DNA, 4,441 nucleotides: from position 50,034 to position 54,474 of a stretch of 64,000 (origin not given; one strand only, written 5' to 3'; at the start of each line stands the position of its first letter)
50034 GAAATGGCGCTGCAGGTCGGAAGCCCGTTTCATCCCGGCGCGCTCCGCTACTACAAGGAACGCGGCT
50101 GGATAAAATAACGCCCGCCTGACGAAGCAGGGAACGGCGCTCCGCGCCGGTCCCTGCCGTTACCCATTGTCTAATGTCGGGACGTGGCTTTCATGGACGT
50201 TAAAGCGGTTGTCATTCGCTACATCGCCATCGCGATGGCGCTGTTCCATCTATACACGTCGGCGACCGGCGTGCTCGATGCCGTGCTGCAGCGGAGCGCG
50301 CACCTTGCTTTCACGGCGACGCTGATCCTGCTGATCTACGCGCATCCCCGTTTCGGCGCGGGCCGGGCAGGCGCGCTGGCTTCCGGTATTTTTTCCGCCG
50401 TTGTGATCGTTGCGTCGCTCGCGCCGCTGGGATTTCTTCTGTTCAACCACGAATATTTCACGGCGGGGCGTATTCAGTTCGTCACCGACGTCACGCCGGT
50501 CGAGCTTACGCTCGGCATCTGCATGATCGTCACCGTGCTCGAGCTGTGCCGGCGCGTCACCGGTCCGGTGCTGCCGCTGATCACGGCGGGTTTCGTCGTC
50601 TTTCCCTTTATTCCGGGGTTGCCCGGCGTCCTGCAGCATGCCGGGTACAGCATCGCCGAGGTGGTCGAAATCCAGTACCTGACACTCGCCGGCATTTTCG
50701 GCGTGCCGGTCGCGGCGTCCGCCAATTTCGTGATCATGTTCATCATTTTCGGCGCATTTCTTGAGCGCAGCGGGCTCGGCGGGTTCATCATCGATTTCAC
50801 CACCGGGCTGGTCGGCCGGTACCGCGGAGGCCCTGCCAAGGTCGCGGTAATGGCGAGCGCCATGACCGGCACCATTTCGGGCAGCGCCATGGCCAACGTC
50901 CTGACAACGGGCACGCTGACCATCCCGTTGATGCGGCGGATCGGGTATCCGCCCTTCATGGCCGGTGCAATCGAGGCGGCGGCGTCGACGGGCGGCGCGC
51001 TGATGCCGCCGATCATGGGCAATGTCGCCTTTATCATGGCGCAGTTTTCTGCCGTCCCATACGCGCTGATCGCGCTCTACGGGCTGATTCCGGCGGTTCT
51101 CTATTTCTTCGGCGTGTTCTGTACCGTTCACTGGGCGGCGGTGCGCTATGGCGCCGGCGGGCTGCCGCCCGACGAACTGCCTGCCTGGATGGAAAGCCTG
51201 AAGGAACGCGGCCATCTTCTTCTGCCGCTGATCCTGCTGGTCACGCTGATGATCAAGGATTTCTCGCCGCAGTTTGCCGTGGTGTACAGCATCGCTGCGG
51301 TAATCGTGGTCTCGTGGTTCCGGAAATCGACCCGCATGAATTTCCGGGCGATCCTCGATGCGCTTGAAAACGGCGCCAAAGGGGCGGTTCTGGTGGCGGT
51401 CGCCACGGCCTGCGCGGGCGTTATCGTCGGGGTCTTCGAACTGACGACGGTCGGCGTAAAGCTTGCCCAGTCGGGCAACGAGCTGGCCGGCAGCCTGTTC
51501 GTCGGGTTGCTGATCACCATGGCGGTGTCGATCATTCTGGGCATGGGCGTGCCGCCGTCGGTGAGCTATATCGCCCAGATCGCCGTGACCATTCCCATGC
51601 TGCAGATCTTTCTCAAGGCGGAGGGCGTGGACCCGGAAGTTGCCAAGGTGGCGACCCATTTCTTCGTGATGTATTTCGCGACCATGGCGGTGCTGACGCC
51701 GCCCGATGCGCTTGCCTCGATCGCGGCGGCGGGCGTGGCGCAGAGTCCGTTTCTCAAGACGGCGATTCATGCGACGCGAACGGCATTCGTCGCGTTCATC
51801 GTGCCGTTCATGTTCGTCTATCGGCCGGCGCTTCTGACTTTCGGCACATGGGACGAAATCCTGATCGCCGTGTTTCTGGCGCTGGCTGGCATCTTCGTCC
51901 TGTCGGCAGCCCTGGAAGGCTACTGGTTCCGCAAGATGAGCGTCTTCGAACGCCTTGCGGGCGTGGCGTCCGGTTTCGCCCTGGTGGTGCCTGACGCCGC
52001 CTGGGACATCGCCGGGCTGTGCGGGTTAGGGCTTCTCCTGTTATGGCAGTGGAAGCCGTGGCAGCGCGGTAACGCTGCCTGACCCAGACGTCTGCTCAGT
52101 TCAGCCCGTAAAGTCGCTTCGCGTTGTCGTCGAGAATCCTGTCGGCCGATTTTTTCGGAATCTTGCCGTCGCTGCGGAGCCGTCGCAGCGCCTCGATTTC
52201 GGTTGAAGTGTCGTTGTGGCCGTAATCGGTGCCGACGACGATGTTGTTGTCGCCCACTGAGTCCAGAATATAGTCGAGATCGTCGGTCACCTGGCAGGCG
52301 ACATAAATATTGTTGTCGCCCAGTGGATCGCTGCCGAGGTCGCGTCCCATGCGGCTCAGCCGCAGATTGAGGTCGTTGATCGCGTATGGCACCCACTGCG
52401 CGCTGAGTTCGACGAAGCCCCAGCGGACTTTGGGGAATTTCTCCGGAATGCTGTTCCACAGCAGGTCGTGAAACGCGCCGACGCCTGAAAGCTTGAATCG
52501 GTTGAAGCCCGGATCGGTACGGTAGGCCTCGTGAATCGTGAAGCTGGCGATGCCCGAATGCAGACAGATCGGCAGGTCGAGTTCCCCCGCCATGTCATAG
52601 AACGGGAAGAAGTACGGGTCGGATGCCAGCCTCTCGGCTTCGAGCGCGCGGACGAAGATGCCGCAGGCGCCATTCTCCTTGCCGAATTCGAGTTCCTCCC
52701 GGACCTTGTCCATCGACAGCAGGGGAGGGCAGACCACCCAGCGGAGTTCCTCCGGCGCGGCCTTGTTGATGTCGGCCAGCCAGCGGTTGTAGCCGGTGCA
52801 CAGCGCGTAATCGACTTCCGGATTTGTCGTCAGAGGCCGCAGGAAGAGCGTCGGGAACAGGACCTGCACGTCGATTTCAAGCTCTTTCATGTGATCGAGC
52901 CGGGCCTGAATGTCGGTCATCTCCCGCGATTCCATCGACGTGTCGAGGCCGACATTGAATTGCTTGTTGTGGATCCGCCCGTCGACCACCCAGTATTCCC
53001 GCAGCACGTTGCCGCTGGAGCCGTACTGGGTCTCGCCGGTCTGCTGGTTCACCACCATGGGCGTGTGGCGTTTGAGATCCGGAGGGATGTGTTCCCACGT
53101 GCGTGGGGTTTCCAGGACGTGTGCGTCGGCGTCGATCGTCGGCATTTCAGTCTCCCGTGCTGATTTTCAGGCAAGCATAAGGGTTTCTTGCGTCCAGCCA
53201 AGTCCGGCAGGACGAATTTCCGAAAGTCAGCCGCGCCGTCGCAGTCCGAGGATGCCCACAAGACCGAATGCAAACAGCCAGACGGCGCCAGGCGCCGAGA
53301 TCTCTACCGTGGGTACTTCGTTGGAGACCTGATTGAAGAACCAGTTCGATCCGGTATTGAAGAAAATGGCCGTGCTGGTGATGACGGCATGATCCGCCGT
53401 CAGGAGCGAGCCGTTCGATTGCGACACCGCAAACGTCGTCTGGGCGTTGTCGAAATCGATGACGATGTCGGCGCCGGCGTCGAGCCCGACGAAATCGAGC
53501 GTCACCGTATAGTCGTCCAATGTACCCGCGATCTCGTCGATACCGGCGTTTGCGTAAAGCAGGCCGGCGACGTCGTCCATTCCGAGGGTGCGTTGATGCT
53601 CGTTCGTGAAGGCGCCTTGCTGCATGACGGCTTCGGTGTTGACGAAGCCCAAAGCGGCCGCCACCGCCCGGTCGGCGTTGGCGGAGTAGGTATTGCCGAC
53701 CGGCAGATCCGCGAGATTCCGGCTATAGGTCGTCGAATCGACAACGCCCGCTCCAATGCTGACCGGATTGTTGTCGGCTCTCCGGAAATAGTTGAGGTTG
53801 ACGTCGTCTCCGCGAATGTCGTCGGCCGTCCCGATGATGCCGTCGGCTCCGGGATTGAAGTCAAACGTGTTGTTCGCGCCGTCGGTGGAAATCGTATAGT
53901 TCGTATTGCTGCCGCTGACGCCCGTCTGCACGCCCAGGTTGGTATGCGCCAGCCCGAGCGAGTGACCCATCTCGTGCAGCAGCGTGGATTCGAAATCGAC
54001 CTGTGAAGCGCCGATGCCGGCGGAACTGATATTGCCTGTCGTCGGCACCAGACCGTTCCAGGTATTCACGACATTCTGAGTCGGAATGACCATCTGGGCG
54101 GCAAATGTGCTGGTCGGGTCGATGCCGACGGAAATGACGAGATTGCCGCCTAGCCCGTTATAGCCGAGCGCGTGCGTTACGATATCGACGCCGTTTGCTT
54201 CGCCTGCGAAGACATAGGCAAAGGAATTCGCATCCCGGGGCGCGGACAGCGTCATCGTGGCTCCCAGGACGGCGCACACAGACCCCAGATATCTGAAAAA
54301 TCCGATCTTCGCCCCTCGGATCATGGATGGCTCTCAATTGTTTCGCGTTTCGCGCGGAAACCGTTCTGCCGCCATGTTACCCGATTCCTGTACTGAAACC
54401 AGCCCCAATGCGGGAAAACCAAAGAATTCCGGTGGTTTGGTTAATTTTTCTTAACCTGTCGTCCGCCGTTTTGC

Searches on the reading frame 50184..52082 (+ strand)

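Call 30: search_protein_families(library=pfam, proteins=[window:50184-52082:+], max_evalue=0.001)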
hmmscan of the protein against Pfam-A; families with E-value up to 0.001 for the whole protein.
window:50184-52082:+ (632 aa): 2 families
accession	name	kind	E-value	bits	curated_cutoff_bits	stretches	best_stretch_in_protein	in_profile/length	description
PF06808.19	DctM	-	4.3e-76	256.8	23.8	1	114-553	2-407/413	Tripartite ATP-independent periplasmic transporter, DctM component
PF11874.13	DUF3394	-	3.8e-05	23.9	28.2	1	562-608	4-50/181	Domain of unknown function (DUF3394)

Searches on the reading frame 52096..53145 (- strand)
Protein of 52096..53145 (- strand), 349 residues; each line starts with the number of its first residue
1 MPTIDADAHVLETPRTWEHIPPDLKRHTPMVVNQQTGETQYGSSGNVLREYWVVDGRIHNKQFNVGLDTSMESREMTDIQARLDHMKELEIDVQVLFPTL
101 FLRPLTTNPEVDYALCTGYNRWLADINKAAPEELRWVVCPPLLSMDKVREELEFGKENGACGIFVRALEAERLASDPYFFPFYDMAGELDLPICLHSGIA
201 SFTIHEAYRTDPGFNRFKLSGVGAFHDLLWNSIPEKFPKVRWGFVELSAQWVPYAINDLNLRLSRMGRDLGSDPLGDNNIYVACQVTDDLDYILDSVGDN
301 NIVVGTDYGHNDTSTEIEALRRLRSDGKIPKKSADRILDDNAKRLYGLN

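Call 30: search_protein_families(library=pfam, proteins=[window:52096-53145:-], max_evalue=0.001)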
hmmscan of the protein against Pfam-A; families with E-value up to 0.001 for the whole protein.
window:52096-53145:- (349 aa): 1 family
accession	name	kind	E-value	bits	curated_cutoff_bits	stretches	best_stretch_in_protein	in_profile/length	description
PF04909.20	Amidohydro_2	-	3.5e-17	63.5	26.4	1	4-348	1-289/289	Amidohydrolase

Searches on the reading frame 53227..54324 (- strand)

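Call 3: search_protein_families(library=pfam, proteins=[window:53227-54324:-], max_evalue=0.1)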
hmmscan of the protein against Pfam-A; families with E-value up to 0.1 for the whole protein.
window:53227-54324:- (365 aa): 11 families
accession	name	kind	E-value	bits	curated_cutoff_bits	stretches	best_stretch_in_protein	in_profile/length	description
PF00413.30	Peptidase_M10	-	4.9e-05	23.7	24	1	106-129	103-126/159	Matrixin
PF10462.15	Peptidase_M66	-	0.0012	18.3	20.6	1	100-132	181-213/306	Peptidase M66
PF05572.19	Peptidase_M43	-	0.0045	17.4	23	1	108-149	65-106/152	Pregnancy-associated plasma protein-A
PF12044.14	Metallopep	-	0.0062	15.6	27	1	115-133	318-336/427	Putative peptidase family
PF13582.12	Reprolysin_3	-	0.0092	16.9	22.4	1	96-128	94-123/123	Metallo-peptidase family M12B Reprolysin-like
PF13688.12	Reprolysin_5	-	0.016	15.9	27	1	112-151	142-179/196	Metallo-peptidase family M12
PF07589.16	PEP-CTERM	-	0.016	15.8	20.7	1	345-364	5-24/24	PEP-CTERM motif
PF13574.12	Reprolysin_2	-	0.021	15.1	27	1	87-157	105-171/195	Metallo-peptidase family M12B Reprolysin-like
PF13583.11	Reprolysin_4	-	0.022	14.9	22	1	102-136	127-155/203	Metallo-peptidase family M12B Reprolysin-like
PF05548.17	Peptidase_M11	-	0.024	14.1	21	1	67-129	92-154/303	Gametolysin peptidase M11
PF12388.14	Peptidase_M57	-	0.061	13.5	21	0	101-151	122-173/212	Dual-action HEIGH metallo-peptidase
